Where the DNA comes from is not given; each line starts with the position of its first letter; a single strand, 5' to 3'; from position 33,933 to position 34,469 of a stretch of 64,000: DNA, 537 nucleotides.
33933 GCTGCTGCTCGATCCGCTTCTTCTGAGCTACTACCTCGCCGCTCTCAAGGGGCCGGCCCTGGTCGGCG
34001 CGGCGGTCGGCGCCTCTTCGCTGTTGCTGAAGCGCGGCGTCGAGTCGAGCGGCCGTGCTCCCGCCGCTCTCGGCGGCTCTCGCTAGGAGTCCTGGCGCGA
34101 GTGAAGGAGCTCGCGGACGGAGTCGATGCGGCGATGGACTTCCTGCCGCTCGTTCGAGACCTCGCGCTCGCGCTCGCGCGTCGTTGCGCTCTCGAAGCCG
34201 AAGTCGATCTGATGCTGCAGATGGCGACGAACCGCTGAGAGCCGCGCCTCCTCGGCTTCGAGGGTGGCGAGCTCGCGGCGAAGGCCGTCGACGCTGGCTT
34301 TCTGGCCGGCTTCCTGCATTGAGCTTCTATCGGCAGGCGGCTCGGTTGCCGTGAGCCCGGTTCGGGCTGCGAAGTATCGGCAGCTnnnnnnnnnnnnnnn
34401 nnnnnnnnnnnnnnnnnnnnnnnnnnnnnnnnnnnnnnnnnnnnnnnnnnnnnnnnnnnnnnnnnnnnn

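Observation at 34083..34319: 78-aa coiled-coil ORF with an exact RsiG-type c-di-GMP-binding signature plus a second near-copy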

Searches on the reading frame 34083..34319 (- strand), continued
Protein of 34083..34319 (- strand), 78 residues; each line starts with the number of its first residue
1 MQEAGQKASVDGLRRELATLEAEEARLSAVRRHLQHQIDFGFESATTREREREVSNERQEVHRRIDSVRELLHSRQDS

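Call 30: search_protein_representatives(alignment_id=A1)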
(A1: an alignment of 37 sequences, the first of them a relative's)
Query: 37 sequences, 74 profile positions. Proteins with E-value up to 0.001 (for the whole library): 171; up to 1e-10: 61; up to 1e-30: 2. The best 150 are listed.
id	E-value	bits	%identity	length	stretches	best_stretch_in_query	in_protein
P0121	1.2e-31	124.5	-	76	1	2-73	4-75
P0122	3.5e-31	123.0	-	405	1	1-73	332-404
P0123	3.8e-29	116.5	-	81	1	1-72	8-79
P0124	3.5e-25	103.8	-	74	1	1-72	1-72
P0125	1.3e-24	102.0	-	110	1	2-69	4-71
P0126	2.8e-24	100.9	-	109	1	1-69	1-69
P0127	3.1e-24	100.8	-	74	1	1-73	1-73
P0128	1.9e-23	98.3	-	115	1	1-68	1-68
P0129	5.7e-23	96.7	-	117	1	2-70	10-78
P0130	6.6e-23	96.5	-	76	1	5-72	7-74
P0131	1.0e-22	95.9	-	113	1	1-70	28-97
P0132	2.2e-22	94.9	-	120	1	2-69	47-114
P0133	2.2e-22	94.9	-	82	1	1-71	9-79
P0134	2.4e-22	94.8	-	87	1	1-69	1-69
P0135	2.5e-22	94.7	-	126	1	5-68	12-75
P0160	1.6e-14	69.7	-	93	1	5-68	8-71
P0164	4.9e-14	68.1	-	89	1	4-68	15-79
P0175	7.9e-12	61.0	-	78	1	11-68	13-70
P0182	7.2e-10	54.7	-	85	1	7-68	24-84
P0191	9.9e-09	51.1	-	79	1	6-69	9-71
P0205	1.9e-07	47.0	-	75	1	9-67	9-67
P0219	7.2e-07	45.1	-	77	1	11-72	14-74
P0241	8.1e-06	41.8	-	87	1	13-70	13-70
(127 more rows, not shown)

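Call 33: fold_search(model_id=the predicted structure, library=pdb)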
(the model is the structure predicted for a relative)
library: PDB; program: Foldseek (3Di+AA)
matches with E <= 10: 551; with E <= 0.001: 0
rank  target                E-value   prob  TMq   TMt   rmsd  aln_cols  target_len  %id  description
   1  3qo7                  3.8e-01  1.00  0.86  0.16   1.4        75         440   15  Crystal structure of the seryl-tRNA synthetase from Candida albicans (released 2011-08-03)
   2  5ng5_A                4.4e-01  0.98  0.76  0.19   1.9        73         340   12  multi-drug efflux; membrane transport; RND superfamily; Drug resistance (released 2017-04-19)
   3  3qo8                  6.1e-01  0.99  0.86  0.16   1.3        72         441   15  Crystal Structure of seryl-tRNA synthetase from Candida albicans (released 2011-08-03)
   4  9tg4_F                6.1e-01  0.96  0.77  0.20   2.4        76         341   12  Structure of the YbjP lipoprotein bound to the AcrABZ-TolC efflux pump (released 2026-04-08)
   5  2dq3_A                6.5e-01  0.99  0.82  0.16   2.0        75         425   17  Crystal structure of aq_298 (released 2007-06-05)
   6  3qne                  7.0e-01  0.99  0.85  0.16   1.6        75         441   17  Candida albicans seryl-tRNA synthetase (released 2011-08-03)
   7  3fd9_B                7.0e-01  0.99  0.81  0.28   1.3        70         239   16  Crystal Structure of the transcriptional anti-activator ExsD from Pseudomonas aeruginosa (released 2009-06-23)
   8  6wg3_D                7.0e-01  0.47  0.49  0.07   5.0        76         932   17  Cryo-EM structure of human Cohesin-NIPBL-DNA complex (released 2020-05-20)
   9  6r1n                  8.5e-01  0.99  0.82  0.16   1.5        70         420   10  Crystal structure of S. aureus seryl-tRNA synthetase complexed to seryl sulfamoyl adenosine (released 2020-01-22)
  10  9tg4_E                8.5e-01  0.93  0.76  0.19   1.9        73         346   12  Structure of the YbjP lipoprotein bound to the AcrABZ-TolC efflux pump (released 2026-04-08)
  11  1cxz_B                8.5e-01  0.38  0.41  0.37   5.0        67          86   16  CRYSTAL STRUCTURE OF HUMAN RHOA COMPLEXED WITH THE EFFECTOR DOMAIN OF THE PROTEIN KINASE PKN/PRK1 (released 1999-10-08)
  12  3qo5                  9.0e-01  0.98  0.82  0.15   1.2        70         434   16  Crystal Structure of the seryl-tRNA synthetase from Candida albicans (released 2011-08-03)
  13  5xns_A                9.0e-01  0.97  0.76  0.16   2.5        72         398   18  Crystal structure of the Smc head domain with an extended coiled coil bound to the C-terminal domain of ScpA derived f (released 2017-08-02)
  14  6he1_A                9.7e-01  0.38  0.44  0.12   4.8        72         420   15  Pseudomonas aeruginosa Seryl-tRNA Synthetase in Complex with 5'-O-(N-(L-seryl)-sulfamoyl)N3-methyluridine (released 2019-12-04)
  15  9tg4_G                1.0e+00  0.91  0.76  0.19   1.9        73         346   12  Structure of the YbjP lipoprotein bound to the AcrABZ-TolC efflux pump (released 2026-04-08)
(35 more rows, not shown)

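Call 37: find_related_loci(query=A1, collection=genome_contigs, flank=10000)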
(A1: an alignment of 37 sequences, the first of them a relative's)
Query A1 (78 aa) in genome_contigs; peptide patterns used: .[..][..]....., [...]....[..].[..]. (x = any residue, [..] = any of these).
200 stretches matched a pattern; 41 encode a relative of the query (tblastn E <= 1e-3); 41 distinct loci.
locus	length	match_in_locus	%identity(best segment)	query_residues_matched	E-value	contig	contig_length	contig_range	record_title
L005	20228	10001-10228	82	1-76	2e-36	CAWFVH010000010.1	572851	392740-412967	MAG: uncultured Actinomycetes bacterium isolate MFD04967.bin.2.146 genome assembly, contig: contig_43252, whole genome s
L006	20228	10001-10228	82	1-76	2e-35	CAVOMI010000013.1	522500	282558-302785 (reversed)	MAG: uncultured Actinomycetes bacterium isolate MFD00008.bin.2.45 genome assembly, contig: contig_7984, whole genome sho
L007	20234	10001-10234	77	1-76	2e-32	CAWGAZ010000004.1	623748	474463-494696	MAG: uncultured Actinomycetes bacterium isolate MFD06714.bin.2.184 genome assembly, contig: contig_59432, whole genome s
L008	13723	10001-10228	72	1-76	4e-31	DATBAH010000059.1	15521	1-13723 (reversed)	MAG TPA_asm: Gaiellaceae bacterium isolate SMAG_U5726 k141_839840, whole genome shotgun sequence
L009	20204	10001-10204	81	9-76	2e-30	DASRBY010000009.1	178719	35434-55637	MAG TPA_asm: Gaiellaceae bacterium isolate SMAG_U9939 k141_310308, whole genome shotgun sequence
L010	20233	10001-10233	85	1-78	1e-28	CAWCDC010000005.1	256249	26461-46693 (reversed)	MAG: uncultured Actinomycetes bacterium isolate MFD05502.bin.2.84 genome assembly, contig: contig_26583, whole genome sh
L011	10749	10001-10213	69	6-76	2e-27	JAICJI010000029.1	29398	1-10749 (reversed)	MAG: Thermoleophilia bacterium isolate GZL_FP_2_bin.161 k141_1118669_length_29398_cov_35.2783, whole genome shotgun sequ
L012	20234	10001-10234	78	1-78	3e-26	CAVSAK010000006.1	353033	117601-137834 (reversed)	MAG: uncultured Actinomycetes bacterium isolate MFD05841.bin.2.164 genome assembly, contig: contig_17794, whole genome s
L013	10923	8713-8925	70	8-78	3e-26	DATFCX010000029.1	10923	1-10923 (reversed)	MAG TPA_asm: Gaiellaceae bacterium isolate SMAG_U8565 k141_1340014, whole genome shotgun sequence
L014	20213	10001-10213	70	6-76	2e-26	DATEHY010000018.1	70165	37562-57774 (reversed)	MAG TPA_asm: Gaiellaceae bacterium isolate SMAG_U8823 k141_1451317, whole genome shotgun sequence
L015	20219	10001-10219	66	6-78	4e-26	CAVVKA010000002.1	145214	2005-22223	MAG: uncultured Actinomycetes bacterium isolate MFD08669.bin.2.27 genome assembly, contig: contig_15871, whole genome sh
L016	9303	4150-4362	69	8-78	3e-25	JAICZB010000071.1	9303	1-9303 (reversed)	MAG: Thermoleophilia bacterium isolate LS_ISSM_2_bin.61 k141_3218740_length_9303_cov_79.7670, whole genome shotgun seque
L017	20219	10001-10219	62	4-76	2e-24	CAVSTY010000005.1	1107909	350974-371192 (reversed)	MAG: uncultured Actinomycetes bacterium isolate MFD06298.bin.2.166 genome assembly, contig: contig_7090, whole genome sh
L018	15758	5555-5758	68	9-76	2e-24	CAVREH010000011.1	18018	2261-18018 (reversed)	MAG: uncultured Actinomycetes bacterium isolate MFD10064.bin.3.15 genome assembly, contig: contig_20079, whole genome sh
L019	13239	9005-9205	67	6-72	2e-24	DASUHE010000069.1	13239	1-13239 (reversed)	MAG TPA_asm: Gaiellaceae bacterium isolate SMAG_U1424 k141_901985, whole genome shotgun sequence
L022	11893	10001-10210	69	7-76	1e-23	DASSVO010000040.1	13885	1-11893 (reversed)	MAG TPA_asm: Gaiellaceae bacterium isolate SMAG_U598 k141_1332362, whole genome shotgun sequence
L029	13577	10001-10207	62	8-76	2e-21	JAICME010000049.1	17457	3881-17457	MAG: Thermoleophilia bacterium isolate LS_ISSM_2_bin.116 k141_2968376_length_17457_cov_52.4439, whole genome shotgun seq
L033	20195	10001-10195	60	9-72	2e-17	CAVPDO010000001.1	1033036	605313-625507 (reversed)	MAG: uncultured Actinomycetes bacterium isolate MFD00031.bin.1.56 genome assembly, contig: contig_11083, whole genome sh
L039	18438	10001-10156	65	25-76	4e-16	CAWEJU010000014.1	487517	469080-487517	MAG: uncultured Actinomycetes bacterium isolate MFD08669.bin.2.94 genome assembly, contig: contig_626, whole genome shot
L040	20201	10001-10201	57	12-77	4e-16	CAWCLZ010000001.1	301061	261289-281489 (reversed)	MAG: uncultured Actinomycetes bacterium isolate MFD05502.bin.1.12 genome assembly, contig: contig_12024, whole genome sh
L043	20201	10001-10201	57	12-77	3e-15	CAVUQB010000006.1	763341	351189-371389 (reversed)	MAG: uncultured Actinomycetes bacterium isolate MFD05521.bin.1.267 genome assembly, contig: contig_49808, whole genome s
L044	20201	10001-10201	57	12-77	3e-15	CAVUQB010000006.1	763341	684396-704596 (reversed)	MAG: uncultured Actinomycetes bacterium isolate MFD05521.bin.1.267 genome assembly, contig: contig_49808, whole genome s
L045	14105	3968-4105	59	27-72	2e-11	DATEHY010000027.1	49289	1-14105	MAG TPA_asm: Gaiellaceae bacterium isolate SMAG_U8823 k141_340181, whole genome shotgun sequence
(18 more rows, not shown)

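Call 40: search_protein_families(library=pfam, proteins=[L022:8742-9815:-, L044:10515-12284:+, L044:12221-13291:+, L043:9221-9526:+, L029:9195-9938:+, L029:10250-11380:+, L040:8486-9634:-, L039:10226-10468:+, L045:3411-3797:-, L033:10654-11625:-], max_evalue=0.001)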
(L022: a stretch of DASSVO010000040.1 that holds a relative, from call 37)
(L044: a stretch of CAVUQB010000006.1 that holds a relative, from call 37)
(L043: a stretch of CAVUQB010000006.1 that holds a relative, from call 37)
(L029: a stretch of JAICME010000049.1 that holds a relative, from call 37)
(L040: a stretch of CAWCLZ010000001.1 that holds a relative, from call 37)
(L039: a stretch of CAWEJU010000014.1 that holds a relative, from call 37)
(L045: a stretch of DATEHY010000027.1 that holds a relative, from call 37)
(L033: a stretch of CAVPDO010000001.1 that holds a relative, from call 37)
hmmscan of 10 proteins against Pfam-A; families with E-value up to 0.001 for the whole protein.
L022:8742-9815:- (357 aa): 3 families
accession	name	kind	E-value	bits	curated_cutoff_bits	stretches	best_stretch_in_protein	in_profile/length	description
PF13487.12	HD_5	-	1.8e-36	125.9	27.2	1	170-336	2-170/170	HD domain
PF00072.30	Response_reg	-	2.8e-23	82.6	30.2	1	13-122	1-110/111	Response regulator receiver domain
PF01966.28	HD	-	5.9e-19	68.9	22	1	183-305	2-116/116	HD domain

L044:10515-12284:+ (589 aa): 5 families
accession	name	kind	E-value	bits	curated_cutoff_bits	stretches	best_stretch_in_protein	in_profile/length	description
PF13185.12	GAF_2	-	3.9e-48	163.6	28.6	3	29-173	2-135/136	GAF domain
PF01590.32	GAF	-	4.5e-34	118.3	22.4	3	374-510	2-133/133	GAF domain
PF13492.12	GAF_3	-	1.4e-26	93.9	27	3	214-344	11-129/129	GAF domain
PF15714.11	SpoVT_C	-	4.1e-06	27.3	27.5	0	262-339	50-124/128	Stage V sporulation protein T C-terminal, transcription factor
PF11849.14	DUF3369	-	0.00013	22.7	27.2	0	310-350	127-167/168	Domain of unknown function (DUF3369)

L044:12221-13291:+ (356 aa): 5 families
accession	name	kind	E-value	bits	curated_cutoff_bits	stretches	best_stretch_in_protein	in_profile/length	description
PF13185.12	GAF_2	-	1.8e-25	90.1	28.6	2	145-284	2-136/136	GAF domain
PF01590.32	GAF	-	6e-24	85.5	22.4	2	148-283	3-133/133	GAF domain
PF13492.12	GAF_3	-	1.7e-13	51.6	27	2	213-285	55-129/129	GAF domain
PF15714.11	SpoVT_C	-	3.1e-07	31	27.5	0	205-280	52-124/128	Stage V sporulation protein T C-terminal, transcription factor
PF11849.14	DUF3369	-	0.00017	22.4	27.2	0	83-123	127-167/168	Domain of unknown function (DUF3369)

L043:9221-9526:+ (101 aa): 0 families

L029:9195-9938:+ (247 aa): 1 family
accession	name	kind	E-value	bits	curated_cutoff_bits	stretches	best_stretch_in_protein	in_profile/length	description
PF04307.19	YdjM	-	1.4e-06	28.4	29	1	31-128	61-167/176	YdjM inner membrane protein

L029:10250-11380:+ (376 aa): 2 families
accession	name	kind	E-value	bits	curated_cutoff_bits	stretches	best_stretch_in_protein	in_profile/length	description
PF08240.17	ADH_N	-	8.9e-23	81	23.5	1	35-163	2-102/104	Alcohol dehydrogenase GroES-like domain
PF00107.32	ADH_zinc_N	-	2.8e-21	76.3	31.8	1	206-335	2-126/129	Zinc-binding dehydrogenase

L040:8486-9634:- (382 aa): 0 families

L039:10226-10468:+ (80 aa): 0 families

L045:3411-3797:- (128 aa): 1 family
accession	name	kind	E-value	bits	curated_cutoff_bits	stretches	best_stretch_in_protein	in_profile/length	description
PF00571.33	CBS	-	4.3e-33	113.9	24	2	69-118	1-51/57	CBS domain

L033:10654-11625:- (323 aa): 1 family
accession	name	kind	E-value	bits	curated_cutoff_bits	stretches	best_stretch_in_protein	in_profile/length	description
PF01966.28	HD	-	6.1e-05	23.7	22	1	114-232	4-115/116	HD domain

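Call 49: list_cluster_members(proteins=[P0125, P0130, P0160, P0164, P0175, P0182, P0191, P0205, P0219, P0241])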
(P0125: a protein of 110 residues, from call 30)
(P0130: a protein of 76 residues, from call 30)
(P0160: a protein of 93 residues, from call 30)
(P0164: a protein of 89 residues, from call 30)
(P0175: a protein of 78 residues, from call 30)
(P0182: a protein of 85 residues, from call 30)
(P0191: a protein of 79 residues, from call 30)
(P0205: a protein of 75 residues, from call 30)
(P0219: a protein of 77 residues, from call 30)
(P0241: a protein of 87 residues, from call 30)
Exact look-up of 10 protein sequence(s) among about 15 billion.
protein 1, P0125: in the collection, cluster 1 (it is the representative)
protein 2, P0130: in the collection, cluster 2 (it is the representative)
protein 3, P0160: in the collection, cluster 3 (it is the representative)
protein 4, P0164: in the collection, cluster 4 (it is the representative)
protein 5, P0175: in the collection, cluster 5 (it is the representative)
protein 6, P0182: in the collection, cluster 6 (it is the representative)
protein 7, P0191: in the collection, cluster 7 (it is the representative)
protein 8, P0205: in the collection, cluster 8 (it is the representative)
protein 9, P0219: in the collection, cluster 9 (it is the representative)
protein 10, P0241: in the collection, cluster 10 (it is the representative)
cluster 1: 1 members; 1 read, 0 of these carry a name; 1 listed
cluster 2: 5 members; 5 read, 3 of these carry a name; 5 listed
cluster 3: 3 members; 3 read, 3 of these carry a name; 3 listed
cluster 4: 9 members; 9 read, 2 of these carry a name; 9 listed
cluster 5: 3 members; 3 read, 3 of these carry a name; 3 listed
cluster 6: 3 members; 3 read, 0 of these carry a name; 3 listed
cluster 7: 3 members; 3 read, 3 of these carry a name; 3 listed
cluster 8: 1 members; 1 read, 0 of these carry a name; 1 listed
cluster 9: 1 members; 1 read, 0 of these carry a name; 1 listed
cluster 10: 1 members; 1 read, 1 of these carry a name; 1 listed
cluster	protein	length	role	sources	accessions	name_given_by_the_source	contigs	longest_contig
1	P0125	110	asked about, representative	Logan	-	-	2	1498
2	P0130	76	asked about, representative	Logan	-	-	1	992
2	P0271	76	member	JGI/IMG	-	uncharacterized protein YlxW (UPF0749 family)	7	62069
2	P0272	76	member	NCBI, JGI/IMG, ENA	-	uncharacterized protein YlxW (UPF0749 family)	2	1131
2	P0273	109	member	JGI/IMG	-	uncharacterized protein YlxW (UPF0749 family)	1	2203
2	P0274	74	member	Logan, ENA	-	-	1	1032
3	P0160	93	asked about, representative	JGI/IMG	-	hypothetical protein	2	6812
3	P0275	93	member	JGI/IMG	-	hypothetical protein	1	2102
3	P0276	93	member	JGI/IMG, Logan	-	hypothetical protein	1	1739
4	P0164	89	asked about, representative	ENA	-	-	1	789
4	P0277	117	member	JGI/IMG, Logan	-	hypothetical protein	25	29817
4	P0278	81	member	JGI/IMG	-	hypothetical protein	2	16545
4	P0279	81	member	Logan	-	-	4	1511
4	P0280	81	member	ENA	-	-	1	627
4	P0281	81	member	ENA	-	-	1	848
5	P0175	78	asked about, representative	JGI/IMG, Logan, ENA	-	hypothetical protein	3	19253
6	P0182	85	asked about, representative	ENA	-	-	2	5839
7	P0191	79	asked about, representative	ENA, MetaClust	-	\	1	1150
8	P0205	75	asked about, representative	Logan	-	-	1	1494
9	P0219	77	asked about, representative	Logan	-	-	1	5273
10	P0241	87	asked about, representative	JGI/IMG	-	hypothetical protein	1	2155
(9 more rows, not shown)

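Call 60: search_protein_families(library=ncbifam, proteins=[L045:10956-12059:+, L045:3791-4186:+], max_evalue=0.1)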
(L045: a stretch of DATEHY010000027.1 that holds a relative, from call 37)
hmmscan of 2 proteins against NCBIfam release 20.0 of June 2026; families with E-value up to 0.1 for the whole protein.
L045:10956-12059:+ (367 aa): 64 families (the best 25 are shown)
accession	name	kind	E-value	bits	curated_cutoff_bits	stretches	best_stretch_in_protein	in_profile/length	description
NF006666.0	PRK09210.1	equivalog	3.2e-144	480.8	572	1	13-365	15-368/370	RNA polymerase sigma factor RpoD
NF004208.0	PRK05658.1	equivalog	4.6e-139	465.3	555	2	130-364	393-627/631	RNA polymerase sigma factor RpoD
NF004561.0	PRK05901.1-3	equivalog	1.4e-118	397.3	582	2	130-364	300-534/537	RNA polymerase sigma factor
NF004560.0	PRK05901.1-1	equivalog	2.6e-116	389.7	711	2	130-365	279-514/516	RNA polymerase sigma factor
NF005643.0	PRK07406.1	equivalog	6.2e-111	371.2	500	2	130-364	161-394/397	RNA polymerase sigma factor RpoD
NF005920.0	PRK07921.1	subfamily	9.4e-108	360.1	464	2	129-364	90-325/328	RNA polymerase sigma factor SigB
TIGR02393.1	RpoD_Cterm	equivalog_domain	2.5e-107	357.9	354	1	130-364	1-235/238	RNA polymerase sigma factor RpoD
NF004562.0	PRK05901.1-4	equivalog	9.3e-106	354.5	779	2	130-363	317-550/571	RNA polymerase sigma factor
TIGR02997.1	Sig70-cyanoRpoD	subfamily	1.7e-103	346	384.5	2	130-353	75-297/298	RNA polymerase sigma factor, RpoD/SigA family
NF041931.2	MzaA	equivalog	1e-100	338.6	800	2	130-363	476-711/726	MZA anti-phage system associated sigma-70 family RNA polymerase sigma factor MzaA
TIGR02394.1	rpoS_proteo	equivalog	1.3e-97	326.7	378.7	1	93-362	10-279/285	RNA polymerase sigma factor RpoS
NF004207.0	PRK05657.1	equivalog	5.2e-97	325.1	394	1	72-363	32-323/329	RNA polymerase sigma factor RpoS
NF005785.0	PRK07598.1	equivalog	2.1e-90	303.5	554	2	122-364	168-409/415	RNA polymerase sigma factor SigC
NF005642.0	PRK07405.1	subfamily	1.1e-89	300.8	524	2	125-354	79-306/318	RNA polymerase sigma factor SigD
NF004565.0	PRK05901.2-3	equivalog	7.3e-88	295.6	484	1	96-363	216-496/501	RNA polymerase sigma factor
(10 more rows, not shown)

L045:3791-4186:+ (131 aa): 8 families
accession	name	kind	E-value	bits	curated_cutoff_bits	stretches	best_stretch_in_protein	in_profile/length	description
NF004548.0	PRK05892.1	equivalog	0.0019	18.1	126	1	36-108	6-73/158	nucleoside diphosphate kinase regulator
NF045487.1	ASRP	equivalog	0.005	15.5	300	1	40-105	407-469/593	archaea-specific SMC-related protein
TIGR03156.1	GTP_HflX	equivalog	0.0055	15.7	216.75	1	45-106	113-171/351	GTPase HflX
TIGR02169.1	SMC_prok_A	equivalog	0.023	12.4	729.4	1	27-96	658-728/1165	chromosome segregation protein SMC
TIGR02168.1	SMC_prok_B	equivalog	0.029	12.1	567.35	1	38-105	914-983/1181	chromosome segregation protein SMC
TIGR02231.1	TIGR02231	subfamily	0.034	12.8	112.6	0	23-101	53-128/524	mucoidy inhibitor MuiA family protein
TIGR01843.1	type_I_hlyD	subfamily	0.062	12.3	208.65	1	39-105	79-145/422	HlyD family type I secretion periplasmic adaptor subunit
TIGR03007.1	pepcterm_ChnLen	equivalog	0.066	11.4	278.85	1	40-105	203-263/498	XrtA system polysaccharide chain length determinant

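Call 67: find_encoding_contigs(protein=P0175, flank=6000, max_places=2)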
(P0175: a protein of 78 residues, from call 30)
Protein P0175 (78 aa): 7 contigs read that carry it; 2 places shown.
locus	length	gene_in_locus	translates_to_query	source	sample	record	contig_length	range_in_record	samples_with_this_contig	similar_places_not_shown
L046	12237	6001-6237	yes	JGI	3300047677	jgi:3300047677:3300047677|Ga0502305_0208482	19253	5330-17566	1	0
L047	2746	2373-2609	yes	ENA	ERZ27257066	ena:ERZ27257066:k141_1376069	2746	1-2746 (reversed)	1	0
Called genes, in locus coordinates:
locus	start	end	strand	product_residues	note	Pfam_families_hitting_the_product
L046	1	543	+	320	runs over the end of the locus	PF00941:FAD_binding_5, PF03450:CO_deh_flav_C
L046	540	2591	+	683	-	PF01315:Ald_Xan_dh_C, PF02738:MoCoBD_1, PF20256:MoCoBD_2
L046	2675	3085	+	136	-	PF06150:ChaB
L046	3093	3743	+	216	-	PF12697:Abhydrolase_6 (weak), PF00561:Abhydrolase_1 (faint), PF01738:DLH (weak), PF12146:Hydrolase_4 (faint)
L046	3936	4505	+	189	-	-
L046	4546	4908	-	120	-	-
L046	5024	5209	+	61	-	-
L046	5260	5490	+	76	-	PF01402:RHH_1 (faint)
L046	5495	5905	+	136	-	PF01850:PIN, PF13470:PIN_3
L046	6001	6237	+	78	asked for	PF22802:RsiG (faint)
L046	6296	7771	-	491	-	PF07690:MFS_1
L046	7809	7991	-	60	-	-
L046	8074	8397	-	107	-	PF18480:DUF5615 (weak)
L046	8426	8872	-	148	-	PF04255:DUF433 (weak)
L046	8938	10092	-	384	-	PF00072:Response_reg, PF00196:GerE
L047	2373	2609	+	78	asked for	PF22802:RsiG (faint)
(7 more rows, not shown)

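Call 68: find_encoding_contigs(protein=P0277, flank=6000, max_places=2)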
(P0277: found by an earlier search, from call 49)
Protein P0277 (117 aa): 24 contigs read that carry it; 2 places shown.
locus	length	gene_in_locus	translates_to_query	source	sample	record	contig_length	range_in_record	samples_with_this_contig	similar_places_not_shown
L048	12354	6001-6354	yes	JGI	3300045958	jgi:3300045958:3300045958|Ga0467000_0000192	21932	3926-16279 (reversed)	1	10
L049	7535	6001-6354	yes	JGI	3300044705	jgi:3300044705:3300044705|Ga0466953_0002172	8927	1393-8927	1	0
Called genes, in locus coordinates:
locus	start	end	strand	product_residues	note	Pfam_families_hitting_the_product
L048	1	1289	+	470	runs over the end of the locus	-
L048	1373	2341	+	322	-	-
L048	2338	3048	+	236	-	PF06778:Chlor_dismutase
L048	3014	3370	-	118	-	-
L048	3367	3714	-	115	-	-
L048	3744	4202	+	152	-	PF00578:AhpC-TSA, PF08534:Redoxin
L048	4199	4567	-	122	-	PF00462:Glutaredoxin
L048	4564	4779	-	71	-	PF01722:BolA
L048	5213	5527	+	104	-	-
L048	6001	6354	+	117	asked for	PF22802:RsiG (faint)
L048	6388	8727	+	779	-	PF00082:Peptidase_S8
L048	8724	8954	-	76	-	-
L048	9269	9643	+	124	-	-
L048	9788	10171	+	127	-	-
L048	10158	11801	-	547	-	PF01807:Zn_ribbon_DnaG, PF08275:DNAG_N, PF13662:Toprim_4, PF01751:Toprim, PF13155:Toprim_2, PF13362:Toprim_3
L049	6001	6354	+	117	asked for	PF22802:RsiG (faint)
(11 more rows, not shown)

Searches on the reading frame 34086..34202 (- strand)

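Call 94: search_protein_families(library=pfam, proteins=[window:34086-34202:-], max_evalue=1)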
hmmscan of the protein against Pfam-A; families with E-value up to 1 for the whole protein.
seq(39 aa): 2 families
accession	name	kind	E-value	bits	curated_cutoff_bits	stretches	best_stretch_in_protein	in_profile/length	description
PF23289.1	Spectrin_5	-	0.0066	16.9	27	1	13-39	49-75/80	Guanine nucleotide exchange factor DBS-like, spectrin-like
PF22802.1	RsiG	-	0.015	15.4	27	1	8-37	22-51/65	RsiG-like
